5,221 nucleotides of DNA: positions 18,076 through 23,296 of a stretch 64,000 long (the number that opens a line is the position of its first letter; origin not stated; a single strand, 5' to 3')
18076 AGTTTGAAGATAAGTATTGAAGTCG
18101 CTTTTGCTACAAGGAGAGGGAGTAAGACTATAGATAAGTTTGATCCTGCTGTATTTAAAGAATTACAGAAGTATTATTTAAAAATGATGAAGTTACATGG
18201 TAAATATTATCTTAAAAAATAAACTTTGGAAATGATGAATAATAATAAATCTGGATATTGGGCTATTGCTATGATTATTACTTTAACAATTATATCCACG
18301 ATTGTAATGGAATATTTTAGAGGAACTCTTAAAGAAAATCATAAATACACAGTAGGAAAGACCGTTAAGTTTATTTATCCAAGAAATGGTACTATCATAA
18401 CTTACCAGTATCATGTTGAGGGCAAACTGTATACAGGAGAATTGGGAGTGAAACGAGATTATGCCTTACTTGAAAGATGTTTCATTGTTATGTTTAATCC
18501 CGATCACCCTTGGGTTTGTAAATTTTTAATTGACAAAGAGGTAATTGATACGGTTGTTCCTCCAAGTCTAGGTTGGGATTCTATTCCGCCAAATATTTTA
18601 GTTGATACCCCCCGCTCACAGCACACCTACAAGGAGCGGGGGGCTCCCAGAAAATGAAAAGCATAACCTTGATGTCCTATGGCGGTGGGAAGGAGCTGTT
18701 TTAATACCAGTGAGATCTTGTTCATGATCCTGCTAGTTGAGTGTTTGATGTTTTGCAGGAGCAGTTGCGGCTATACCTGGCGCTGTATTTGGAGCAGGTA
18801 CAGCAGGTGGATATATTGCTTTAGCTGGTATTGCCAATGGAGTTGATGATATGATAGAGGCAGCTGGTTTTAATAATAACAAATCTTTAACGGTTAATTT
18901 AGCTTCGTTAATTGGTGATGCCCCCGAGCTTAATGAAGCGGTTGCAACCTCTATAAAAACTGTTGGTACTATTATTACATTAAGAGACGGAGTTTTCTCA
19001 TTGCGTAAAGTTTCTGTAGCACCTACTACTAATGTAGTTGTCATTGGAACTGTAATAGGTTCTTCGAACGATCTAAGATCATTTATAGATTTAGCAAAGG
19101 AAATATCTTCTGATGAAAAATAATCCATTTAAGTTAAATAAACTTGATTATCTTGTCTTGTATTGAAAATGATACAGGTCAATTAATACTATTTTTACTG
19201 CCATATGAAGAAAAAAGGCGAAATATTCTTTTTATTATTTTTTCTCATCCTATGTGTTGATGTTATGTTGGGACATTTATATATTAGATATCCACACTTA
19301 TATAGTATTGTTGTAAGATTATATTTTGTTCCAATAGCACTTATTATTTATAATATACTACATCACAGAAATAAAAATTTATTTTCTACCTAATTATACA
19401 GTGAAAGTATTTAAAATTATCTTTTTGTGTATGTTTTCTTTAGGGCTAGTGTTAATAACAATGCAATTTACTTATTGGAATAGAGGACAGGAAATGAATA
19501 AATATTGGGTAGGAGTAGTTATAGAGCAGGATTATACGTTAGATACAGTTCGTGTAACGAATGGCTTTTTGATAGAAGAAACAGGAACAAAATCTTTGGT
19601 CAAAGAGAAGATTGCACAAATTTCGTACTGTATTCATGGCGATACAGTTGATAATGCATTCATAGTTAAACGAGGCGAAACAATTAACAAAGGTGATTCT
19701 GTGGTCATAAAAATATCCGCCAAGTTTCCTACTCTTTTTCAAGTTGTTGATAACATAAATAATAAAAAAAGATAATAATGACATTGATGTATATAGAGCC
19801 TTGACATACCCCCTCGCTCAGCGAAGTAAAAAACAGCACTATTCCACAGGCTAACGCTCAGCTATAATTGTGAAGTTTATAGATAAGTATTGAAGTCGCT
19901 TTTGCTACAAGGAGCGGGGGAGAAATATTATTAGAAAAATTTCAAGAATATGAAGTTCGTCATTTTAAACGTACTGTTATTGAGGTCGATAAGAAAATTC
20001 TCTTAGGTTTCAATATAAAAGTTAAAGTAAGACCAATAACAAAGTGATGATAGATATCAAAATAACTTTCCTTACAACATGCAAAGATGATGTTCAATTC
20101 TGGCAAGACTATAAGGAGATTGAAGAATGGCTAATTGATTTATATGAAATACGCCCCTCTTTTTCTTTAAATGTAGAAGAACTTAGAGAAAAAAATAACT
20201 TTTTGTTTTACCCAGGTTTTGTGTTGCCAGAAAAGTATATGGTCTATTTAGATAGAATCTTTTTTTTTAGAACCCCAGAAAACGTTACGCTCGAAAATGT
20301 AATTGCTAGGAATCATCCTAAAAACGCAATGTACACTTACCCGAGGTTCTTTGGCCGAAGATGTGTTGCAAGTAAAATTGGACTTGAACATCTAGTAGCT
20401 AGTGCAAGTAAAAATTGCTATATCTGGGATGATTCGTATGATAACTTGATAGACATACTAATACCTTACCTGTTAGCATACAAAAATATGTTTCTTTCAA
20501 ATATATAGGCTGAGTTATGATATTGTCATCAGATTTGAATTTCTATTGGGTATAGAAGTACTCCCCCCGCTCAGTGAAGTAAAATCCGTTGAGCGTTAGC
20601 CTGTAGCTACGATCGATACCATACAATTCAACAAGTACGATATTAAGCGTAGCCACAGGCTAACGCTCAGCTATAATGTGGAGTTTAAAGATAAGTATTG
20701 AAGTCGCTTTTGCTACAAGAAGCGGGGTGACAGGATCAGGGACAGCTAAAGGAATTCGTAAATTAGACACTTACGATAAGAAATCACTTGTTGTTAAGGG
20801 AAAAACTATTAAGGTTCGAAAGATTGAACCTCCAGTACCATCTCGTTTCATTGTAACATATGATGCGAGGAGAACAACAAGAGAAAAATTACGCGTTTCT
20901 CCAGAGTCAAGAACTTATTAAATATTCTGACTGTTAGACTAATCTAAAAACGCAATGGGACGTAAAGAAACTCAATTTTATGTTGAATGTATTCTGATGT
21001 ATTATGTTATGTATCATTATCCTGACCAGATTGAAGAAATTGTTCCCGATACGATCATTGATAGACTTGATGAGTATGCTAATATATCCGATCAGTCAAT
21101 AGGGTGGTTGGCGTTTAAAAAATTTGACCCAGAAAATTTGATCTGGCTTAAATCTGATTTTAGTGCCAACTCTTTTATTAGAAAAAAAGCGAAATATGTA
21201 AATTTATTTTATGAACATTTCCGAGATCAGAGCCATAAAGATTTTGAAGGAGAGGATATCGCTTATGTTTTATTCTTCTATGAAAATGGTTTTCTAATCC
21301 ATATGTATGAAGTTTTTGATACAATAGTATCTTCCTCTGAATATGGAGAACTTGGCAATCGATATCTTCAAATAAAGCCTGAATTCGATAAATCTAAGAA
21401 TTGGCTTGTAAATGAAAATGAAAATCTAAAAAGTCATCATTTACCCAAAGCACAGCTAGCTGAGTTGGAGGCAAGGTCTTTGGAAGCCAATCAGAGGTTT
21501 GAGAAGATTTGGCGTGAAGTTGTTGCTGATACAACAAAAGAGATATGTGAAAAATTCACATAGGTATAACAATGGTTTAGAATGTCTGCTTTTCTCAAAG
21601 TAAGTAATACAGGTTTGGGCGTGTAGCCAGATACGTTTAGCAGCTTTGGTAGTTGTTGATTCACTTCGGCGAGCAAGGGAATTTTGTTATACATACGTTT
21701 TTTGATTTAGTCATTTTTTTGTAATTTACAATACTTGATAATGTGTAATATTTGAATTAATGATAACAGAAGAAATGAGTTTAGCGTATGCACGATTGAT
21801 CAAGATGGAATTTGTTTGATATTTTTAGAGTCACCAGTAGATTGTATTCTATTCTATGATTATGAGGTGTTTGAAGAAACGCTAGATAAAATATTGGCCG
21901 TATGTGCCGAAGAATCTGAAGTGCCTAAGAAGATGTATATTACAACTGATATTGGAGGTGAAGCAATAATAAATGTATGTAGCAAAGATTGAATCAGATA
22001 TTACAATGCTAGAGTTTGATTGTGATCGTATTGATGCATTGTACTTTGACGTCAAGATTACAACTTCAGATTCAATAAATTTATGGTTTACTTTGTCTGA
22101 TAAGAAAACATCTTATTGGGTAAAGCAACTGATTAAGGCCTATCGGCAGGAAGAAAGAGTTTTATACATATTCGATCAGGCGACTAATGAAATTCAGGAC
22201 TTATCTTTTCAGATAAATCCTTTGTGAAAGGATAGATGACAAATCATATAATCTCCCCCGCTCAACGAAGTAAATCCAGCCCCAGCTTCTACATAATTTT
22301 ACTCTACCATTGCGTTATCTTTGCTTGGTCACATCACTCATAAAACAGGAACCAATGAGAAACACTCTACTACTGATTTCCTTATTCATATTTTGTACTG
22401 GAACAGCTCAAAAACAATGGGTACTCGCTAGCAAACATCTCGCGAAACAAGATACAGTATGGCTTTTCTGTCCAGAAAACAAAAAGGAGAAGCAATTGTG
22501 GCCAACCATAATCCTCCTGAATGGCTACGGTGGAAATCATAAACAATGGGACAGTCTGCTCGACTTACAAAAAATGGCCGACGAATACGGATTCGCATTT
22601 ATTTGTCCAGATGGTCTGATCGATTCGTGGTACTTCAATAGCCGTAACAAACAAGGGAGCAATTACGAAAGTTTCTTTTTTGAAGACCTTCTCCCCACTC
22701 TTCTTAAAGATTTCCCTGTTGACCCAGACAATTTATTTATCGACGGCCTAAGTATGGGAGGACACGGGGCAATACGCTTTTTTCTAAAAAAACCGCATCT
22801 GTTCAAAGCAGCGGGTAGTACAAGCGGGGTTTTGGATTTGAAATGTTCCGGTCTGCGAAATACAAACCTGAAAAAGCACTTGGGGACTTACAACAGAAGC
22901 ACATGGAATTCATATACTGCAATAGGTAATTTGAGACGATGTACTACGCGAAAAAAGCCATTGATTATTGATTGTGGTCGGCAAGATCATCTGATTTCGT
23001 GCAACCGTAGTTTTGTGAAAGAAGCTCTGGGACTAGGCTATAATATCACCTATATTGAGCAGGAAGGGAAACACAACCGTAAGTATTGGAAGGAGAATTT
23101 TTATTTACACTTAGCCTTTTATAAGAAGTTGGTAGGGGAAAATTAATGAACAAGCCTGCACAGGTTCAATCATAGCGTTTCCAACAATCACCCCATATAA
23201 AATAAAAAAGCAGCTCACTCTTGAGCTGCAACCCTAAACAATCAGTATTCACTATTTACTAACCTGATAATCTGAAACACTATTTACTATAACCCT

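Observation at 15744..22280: Array of same-strand gene cassettes delimited by a novel ~155-175-bp structured repeat, with no recombinase in view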

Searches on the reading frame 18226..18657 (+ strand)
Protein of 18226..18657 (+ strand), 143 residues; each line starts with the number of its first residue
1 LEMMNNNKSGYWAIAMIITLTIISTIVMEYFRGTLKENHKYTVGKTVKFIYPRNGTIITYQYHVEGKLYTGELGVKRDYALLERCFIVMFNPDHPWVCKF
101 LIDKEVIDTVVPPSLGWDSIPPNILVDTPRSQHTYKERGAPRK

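Call 9: search_protein_families(library=pfam, max_evalue=0.01, proteins=[window:18226-18657:+])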
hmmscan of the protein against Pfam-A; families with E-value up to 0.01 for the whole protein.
window:18226-18657:+ (143 aa): 0 families

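Call 44: search_protein_families(library=pfam, max_evalue=5, proteins=[window:18232-18657:+])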
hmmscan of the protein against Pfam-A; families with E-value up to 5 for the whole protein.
window:18232-18657:+ (141 aa): 1 family
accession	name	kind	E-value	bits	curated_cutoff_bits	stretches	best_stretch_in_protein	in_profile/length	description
PF13800.11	Sigma_reg_N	-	0.099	13.4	26.3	1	11-70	19-77/91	Sigma factor regulator N-terminal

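Call 68: search_protein_families(library=ncbifam, max_evalue=0.1, proteins=[window:18232-18657:+])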
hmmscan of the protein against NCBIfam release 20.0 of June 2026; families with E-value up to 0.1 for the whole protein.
window:18232-18657:+ (141 aa): 0 families

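Call 75: search_protein_families(library=padloc, max_evalue=0.01, proteins=[window:18232-18657:+])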
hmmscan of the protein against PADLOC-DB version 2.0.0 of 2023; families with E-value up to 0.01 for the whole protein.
window:18232-18657:+ (141 aa): 0 families

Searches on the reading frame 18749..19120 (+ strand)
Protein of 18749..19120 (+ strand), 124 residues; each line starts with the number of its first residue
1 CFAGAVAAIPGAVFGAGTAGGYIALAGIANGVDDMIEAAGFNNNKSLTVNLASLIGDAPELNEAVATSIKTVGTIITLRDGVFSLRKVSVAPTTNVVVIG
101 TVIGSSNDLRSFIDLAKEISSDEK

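Call 44: search_protein_families(library=pfam, max_evalue=5, proteins=[window:18749-19120:+])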
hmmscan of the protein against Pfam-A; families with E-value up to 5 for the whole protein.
seq(124 aa): 0 families

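Call 51: search_protein_representatives(protein=window:18749-19120:+)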
Query: 124 residues. Proteins with E-value up to 0.001 (for the whole library): 0; up to 1e-10: 0; up to 1e-30: 0. The best 0 are listed.

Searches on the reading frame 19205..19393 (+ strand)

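Call 10: search_protein_families(library=pfam, max_evalue=0.01, proteins=[window:19205-19393:+])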
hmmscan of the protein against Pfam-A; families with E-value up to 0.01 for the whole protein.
window:19205-19393:+ (62 aa): 0 families

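Call 60: search_protein_families(library=pfam, max_evalue=10, proteins=[window:19205-19393:+])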
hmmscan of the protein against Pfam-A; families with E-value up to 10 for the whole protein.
window:19205-19393:+ (62 aa): 1 family
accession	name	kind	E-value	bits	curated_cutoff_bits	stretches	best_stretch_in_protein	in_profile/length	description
PF02009.21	RIFIN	-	0.65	10.3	32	1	32-57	287-312/327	Rifin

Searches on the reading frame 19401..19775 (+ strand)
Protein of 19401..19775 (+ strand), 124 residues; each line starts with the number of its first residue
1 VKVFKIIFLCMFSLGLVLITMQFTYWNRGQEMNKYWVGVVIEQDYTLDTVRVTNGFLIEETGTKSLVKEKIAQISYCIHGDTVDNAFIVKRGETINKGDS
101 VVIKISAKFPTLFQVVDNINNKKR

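Call 9: search_protein_families(library=pfam, max_evalue=0.01, proteins=[window:19401-19775:+])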
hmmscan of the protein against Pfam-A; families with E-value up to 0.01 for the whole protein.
window:19401-19775:+ (124 aa): 0 families

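Call 44: search_protein_families(library=pfam, max_evalue=5, proteins=[window:19401-19775:+])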
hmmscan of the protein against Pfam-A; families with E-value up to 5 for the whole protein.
window:19401-19775:+ (124 aa): 1 family
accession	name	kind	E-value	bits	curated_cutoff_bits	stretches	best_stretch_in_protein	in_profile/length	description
PF24871.1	Piezo_TM1-24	-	0.025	13.5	28.8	1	2-41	573-610/682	Piezo TM1-24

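Call 68: search_protein_families(library=ncbifam, max_evalue=0.1, proteins=[window:19401-19775:+])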
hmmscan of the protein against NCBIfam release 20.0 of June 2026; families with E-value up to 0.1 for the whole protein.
window:19401-19775:+ (124 aa): 2 families
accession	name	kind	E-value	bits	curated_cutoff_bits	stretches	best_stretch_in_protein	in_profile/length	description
TIGR00281.1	TIGR00281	equivalog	0.01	15.4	89.2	1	73-115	113-155/186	SMC-Scp complex subunit ScpB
NF004547.1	PRK05889.1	equivalog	0.011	15.9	75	0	88-108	17-37/71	biotin/lipoyl-binding carrier protein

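Call 75: search_protein_families(library=padloc, max_evalue=0.01, proteins=[window:19401-19775:+])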
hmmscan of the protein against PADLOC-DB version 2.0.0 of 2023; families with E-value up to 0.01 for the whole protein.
window:19401-19775:+ (124 aa): 0 families

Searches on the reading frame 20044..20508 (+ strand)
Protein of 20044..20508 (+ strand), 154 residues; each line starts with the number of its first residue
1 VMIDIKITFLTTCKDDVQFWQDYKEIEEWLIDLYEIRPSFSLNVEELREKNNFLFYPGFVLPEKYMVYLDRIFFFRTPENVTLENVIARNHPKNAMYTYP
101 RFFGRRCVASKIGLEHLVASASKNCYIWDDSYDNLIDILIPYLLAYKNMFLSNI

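Call 9: search_protein_families(library=pfam, max_evalue=0.01, proteins=[window:20044-20508:+])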
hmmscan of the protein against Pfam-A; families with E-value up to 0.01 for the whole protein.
window:20044-20508:+ (154 aa): 0 families

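Call 44: search_protein_families(library=pfam, max_evalue=5, proteins=[window:20047-20508:+])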
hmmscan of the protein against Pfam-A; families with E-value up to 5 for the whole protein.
window:20047-20508:+ (153 aa): 0 families

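Call 68: search_protein_families(library=ncbifam, max_evalue=0.1, proteins=[window:20047-20508:+])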
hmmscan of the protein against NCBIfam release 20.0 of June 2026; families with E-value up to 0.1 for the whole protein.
window:20047-20508:+ (153 aa): 0 families

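Call 73: search_solved_structures(query=window:20047-20505:+, max_evalue=1)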
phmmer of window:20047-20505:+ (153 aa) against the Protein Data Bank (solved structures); distinct sequences matched with E-value up to 1: 2.
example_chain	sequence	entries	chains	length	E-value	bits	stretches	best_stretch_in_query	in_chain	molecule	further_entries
5byo_A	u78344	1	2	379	0.00092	22.6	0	31-68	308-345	dTor_12x31L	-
4yxz_A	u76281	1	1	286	0.0089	19.4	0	31-68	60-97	dTor_9x31L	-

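Call 75: search_protein_families(library=padloc, max_evalue=0.01, proteins=[window:20047-20508:+])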
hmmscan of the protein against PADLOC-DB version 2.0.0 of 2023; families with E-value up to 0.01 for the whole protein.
window:20047-20508:+ (153 aa): 0 families

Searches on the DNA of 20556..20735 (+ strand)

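Call 61: search_dna_similar(query=window:20556-20735:+, collection=plasmids, mode=distant, max_evalue=0.01)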
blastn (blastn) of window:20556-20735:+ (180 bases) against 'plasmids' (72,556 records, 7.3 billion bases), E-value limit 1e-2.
No match.

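Call 62: search_dna_similar(query=window:20556-20735:+, collection=phages, mode=distant, max_evalue=0.01)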
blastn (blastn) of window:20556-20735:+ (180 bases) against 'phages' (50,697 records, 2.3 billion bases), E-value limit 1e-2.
No match.

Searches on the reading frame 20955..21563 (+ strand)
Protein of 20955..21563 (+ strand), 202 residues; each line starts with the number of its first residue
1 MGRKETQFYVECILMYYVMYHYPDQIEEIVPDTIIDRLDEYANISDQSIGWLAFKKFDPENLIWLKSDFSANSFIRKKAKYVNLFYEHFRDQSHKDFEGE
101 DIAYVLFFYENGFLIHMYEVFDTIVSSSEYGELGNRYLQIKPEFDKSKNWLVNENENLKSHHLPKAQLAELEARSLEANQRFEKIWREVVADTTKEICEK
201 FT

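Call 10: search_protein_families(library=pfam, max_evalue=0.01, proteins=[window:20955-21563:+])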
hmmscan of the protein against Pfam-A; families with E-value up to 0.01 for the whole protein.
window:20955-21563:+ (202 aa): 0 families

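Call 44: search_protein_families(library=pfam, max_evalue=5, proteins=[window:20955-21563:+])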
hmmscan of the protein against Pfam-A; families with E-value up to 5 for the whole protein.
window:20955-21563:+ (202 aa): 0 families

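Call 68: search_protein_families(library=ncbifam, max_evalue=0.1, proteins=[window:20955-21563:+])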
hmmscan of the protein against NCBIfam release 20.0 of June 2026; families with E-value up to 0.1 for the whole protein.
window:20955-21563:+ (202 aa): 0 families

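Call 72: search_solved_structures(query=window:20955-21560:+, max_evalue=1)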
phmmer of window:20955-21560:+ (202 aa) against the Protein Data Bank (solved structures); distinct sequences matched with E-value up to 1: 0.

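Call 75: search_protein_families(library=padloc, max_evalue=0.01, proteins=[window:20955-21563:+])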
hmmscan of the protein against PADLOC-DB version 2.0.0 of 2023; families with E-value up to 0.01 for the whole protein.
window:20955-21563:+ (202 aa): 0 families

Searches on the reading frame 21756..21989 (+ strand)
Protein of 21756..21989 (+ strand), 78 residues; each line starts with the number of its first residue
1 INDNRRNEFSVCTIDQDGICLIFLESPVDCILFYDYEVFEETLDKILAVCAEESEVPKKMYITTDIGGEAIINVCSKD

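Call 81: search_protein_families(library=pfam, max_evalue=0.01, proteins=[window:21756-21989:+])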
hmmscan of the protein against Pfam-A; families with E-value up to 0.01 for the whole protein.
window:21756-21989:+ (78 aa): 0 families

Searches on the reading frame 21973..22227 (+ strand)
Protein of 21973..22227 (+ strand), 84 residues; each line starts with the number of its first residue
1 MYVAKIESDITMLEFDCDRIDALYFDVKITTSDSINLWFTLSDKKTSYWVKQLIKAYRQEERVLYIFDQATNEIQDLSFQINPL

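Call 10: search_protein_families(library=pfam, max_evalue=0.01, proteins=[window:21973-22227:+])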
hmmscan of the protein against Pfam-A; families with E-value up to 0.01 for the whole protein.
window:21973-22227:+ (84 aa): 1 family
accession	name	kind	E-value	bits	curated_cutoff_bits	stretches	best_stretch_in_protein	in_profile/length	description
PF12667.13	NigD_N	-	0.0086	16.7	24.3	0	29-82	4-62/67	NigD-like N-terminal OB domain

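Call 44: search_protein_families(library=pfam, max_evalue=5, proteins=[window:21973-22227:+])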
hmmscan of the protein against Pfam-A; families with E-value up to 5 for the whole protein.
window:21973-22227:+ (84 aa): 2 families
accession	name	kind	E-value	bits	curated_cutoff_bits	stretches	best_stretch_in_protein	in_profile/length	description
PF12667.13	NigD_N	-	0.0086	16.7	24.3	1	29-82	4-62/67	NigD-like N-terminal OB domain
PF16778.10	Phage_tail_APC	-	0.084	13.2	26.6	1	26-60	9-39/60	Phage tail assembly chaperone protein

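Call 68: search_protein_families(library=ncbifam, max_evalue=0.1, proteins=[window:21973-22227:+])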
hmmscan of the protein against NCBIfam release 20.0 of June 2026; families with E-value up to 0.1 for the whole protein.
window:21973-22227:+ (84 aa): 1 family
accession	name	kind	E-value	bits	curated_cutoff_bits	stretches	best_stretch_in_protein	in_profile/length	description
NF010561.0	PRK13956.1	equivalog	0.032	14.1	223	1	50-73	47-70/147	dUTP diphosphatase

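Call 75: search_protein_families(library=padloc, max_evalue=0.01, proteins=[window:21973-22227:+])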
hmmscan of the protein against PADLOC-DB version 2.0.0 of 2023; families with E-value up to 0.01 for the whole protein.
window:21973-22227:+ (84 aa): 0 families

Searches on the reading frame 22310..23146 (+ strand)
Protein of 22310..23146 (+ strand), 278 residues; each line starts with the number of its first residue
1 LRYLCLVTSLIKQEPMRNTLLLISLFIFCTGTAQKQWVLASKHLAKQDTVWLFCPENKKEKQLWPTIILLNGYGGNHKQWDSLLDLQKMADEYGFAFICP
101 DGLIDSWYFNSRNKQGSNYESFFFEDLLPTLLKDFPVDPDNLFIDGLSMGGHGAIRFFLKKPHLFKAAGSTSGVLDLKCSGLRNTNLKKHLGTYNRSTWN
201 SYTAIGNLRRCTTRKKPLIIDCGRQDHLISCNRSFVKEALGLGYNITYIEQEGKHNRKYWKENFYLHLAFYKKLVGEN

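Call 10: search_protein_families(library=pfam, max_evalue=0.01, proteins=[window:22310-23146:+])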
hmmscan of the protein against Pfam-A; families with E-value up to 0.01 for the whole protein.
window:22310-23146:+ (278 aa): 5 families
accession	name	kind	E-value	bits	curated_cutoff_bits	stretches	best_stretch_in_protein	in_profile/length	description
PF00756.26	Esterase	-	1.4e-16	61.4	22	1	43-265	3-245/251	Putative esterase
PF00326.27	Peptidase_S9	-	3e-06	27.3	22.6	1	128-229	52-158/213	Prolyl oligopeptidase family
PF02230.22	Abhydrolase_2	-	0.0009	19.6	23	0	59-110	9-58/217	Phospholipase/Carboxylesterase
PF00561.26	Abhydrolase_1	-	0.0015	18.7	25.8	0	65-173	1-102/245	alpha/beta hydrolase fold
PF10503.15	Esterase_PHB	-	0.0021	17.8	23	1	64-175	16-132/219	Esterase PHB depolymerase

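Call 38: find_homologous_proteins(query=window:22355-23146:+, max_evalue=1e-30)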
Query window:22355-23146:+ (263 aa): 89 proteins with E <= 1e-30 among 447 candidates.
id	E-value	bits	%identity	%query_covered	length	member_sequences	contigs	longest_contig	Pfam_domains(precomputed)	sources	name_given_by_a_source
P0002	3.5e-182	622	100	100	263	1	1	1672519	PF00756.27,PF00326.28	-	-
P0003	1.1e-110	388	64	94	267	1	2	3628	PF00756.27,PF00326.28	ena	-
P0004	1.5e-86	309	53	94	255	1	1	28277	PF00756.27,PF00326.28,PF02230.23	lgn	-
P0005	7.0e-68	247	47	92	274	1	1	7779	PF00756.27,PF00326.28,PF02230.23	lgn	-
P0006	1.0e-65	240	44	100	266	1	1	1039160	PF00756.27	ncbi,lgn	ncbi:MAG: alpha/beta hydrolase family protein [Bacteroidota bacterium]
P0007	3.4e-65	239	44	92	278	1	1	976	PF00756.27,PF00326.28,PF00561.27,PF10503.15,PF02230.23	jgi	-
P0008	5.7e-65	238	44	97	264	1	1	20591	PF00756.27,PF00326.28,PF07224.18,PF00561.27,PF10503.15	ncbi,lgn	ncbi:MAG: alpha/beta hydrolase family protein [Daejeonella sp.]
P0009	7.7e-65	237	45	96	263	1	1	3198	PF00756.27,PF10503.15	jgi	jgi:putative tributyrin esterase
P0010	1.3e-64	237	43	97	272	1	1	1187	PF00756.27,PF00326.28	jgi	jgi:S-formylglutathione hydrolase FrmB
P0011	1.4e-64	236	42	99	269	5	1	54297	PF00756.27,PF00326.28,PF10503.15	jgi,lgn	jgi:S-formylglutathione hydrolase FrmB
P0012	1.8e-62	230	44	92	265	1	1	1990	PF00756.27,PF00326.28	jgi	jgi:S-formylglutathione hydrolase FrmB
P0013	2.0e-60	223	43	97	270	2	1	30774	PF00756.27,PF00326.28,PF02230.23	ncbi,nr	ncbi:MAG: prolyl oligopeptidase family serine peptidase [Bacteroidales bacterium]|nr:prolyl oligopep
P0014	4.4e-60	222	41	98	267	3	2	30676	PF00756.27,PF10503.15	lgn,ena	-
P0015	7.0e-60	221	42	92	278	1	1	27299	PF00756.27,PF00326.28,PF10503.15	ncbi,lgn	ncbi:MAG: alpha/beta hydrolase family protein [Bacteroidota bacterium]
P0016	1.1e-58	217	42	98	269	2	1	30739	PF00756.27,PF00326.28,PF07224.18,PF10503.15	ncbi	-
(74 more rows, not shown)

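Call 39: find_encoding_contigs(protein=P0003, flank=10000)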
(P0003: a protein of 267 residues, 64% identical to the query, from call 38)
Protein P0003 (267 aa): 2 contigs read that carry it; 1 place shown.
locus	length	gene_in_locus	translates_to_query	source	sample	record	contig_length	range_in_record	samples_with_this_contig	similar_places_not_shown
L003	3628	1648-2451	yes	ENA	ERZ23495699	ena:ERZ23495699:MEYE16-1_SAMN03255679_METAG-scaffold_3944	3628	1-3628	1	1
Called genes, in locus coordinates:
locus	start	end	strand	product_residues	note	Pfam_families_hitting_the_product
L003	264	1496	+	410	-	PF07670:Gate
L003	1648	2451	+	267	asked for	PF00756:Esterase, PF00326:Peptidase_S9 (weak)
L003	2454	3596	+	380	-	PF00534:Glycos_transf_1, PF13692:Glyco_trans_1_4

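Call 40: find_encoding_contigs(protein=P0004, flank=10000)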
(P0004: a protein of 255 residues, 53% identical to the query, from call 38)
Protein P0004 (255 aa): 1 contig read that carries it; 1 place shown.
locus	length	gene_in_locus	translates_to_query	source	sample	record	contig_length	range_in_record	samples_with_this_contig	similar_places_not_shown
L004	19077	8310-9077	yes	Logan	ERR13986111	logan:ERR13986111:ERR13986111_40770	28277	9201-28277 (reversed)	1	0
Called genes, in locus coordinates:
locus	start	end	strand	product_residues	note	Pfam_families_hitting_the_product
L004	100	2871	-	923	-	PF02739:5_3_exonuc_N, PF01367:5_3_exonuc, PF01612:DNA_pol_A_exo1, PF22619:DNA_polI_exo1, PF00476:DNA_pol_A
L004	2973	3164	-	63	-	-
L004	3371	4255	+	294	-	-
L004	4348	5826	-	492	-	PF00133:tRNA-synt_1 (faint), PF01406:tRNA-synt_1e, PF09334:tRNA-synt_1g (weak), PF09190:DALR_2, PF23493:CysS_C (weak)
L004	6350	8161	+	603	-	PF00501:AMP-binding, PF23562:AMP-binding_C_3 (weak)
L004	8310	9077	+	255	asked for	PF00756:Esterase, PF02230:Abhydrolase_2 (faint), PF00326:Peptidase_S9 (weak)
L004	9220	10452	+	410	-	PF07670:Gate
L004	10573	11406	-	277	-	PF19841:GldN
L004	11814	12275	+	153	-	-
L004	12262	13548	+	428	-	PF20717:DUF6829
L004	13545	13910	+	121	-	-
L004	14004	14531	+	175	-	-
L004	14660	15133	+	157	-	PF03449:GreA_GreB_N, PF01272:GreA_GreB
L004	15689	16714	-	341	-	PF17761:DUF1016_N, PF06250:YhcG_C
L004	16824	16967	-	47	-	-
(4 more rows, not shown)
